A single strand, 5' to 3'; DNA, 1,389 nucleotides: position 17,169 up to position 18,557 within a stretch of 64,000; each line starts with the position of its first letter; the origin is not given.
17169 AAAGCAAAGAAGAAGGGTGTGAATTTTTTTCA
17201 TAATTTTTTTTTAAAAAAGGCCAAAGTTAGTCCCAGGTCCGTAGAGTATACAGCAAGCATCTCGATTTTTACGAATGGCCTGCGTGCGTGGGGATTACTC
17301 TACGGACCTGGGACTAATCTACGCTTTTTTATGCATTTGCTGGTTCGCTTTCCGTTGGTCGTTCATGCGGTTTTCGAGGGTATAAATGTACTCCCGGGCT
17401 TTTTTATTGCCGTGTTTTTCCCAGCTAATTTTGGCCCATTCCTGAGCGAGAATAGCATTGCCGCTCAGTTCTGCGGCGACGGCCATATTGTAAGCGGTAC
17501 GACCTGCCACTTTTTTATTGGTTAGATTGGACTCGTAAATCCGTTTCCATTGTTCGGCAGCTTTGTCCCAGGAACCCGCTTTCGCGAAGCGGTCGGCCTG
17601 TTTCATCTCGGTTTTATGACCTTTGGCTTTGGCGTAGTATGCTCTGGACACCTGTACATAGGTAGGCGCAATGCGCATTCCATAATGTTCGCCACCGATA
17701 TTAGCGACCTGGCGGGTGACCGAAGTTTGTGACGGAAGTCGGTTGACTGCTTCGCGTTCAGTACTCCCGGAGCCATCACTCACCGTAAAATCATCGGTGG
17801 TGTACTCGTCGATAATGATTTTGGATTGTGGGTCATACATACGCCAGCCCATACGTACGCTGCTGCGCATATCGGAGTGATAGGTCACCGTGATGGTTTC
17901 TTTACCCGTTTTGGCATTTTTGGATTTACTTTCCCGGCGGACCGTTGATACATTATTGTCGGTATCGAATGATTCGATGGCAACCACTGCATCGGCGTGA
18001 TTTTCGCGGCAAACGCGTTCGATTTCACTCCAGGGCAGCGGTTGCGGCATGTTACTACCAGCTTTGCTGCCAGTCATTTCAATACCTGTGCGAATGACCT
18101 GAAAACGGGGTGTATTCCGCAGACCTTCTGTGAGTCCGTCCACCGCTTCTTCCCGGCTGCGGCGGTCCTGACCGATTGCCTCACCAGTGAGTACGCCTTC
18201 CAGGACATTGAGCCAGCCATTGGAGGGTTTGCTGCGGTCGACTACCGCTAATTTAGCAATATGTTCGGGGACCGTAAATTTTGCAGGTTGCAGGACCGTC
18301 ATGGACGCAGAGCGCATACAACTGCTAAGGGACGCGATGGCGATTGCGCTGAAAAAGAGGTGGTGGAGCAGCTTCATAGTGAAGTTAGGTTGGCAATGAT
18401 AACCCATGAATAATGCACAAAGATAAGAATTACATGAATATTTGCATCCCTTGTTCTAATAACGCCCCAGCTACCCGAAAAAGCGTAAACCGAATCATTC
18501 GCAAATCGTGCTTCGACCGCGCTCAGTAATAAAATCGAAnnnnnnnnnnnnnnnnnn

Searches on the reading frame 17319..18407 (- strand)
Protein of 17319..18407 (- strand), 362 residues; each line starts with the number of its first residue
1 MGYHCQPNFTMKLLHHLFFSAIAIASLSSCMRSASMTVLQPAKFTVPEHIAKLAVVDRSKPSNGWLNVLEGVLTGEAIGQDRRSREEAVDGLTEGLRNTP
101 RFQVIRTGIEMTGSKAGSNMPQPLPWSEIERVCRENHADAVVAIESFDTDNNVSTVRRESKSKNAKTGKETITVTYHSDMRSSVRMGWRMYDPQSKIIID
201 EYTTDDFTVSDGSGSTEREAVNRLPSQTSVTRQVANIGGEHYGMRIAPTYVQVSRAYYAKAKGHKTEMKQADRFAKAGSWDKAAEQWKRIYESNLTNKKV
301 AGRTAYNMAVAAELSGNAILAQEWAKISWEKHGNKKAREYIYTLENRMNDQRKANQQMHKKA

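Call 77: search_protein_families(library=pfam, proteins=[window:17319-18407:-], max_evalue=0.001)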
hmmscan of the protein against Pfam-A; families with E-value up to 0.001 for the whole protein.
window:17319-18407:- (362 aa): 1 family
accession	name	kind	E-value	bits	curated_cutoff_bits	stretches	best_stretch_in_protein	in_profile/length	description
PF19867.5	DUF6340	-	1.4e-54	185.5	26.4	1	50-316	1-258/258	Family of unknown function (DUF6340)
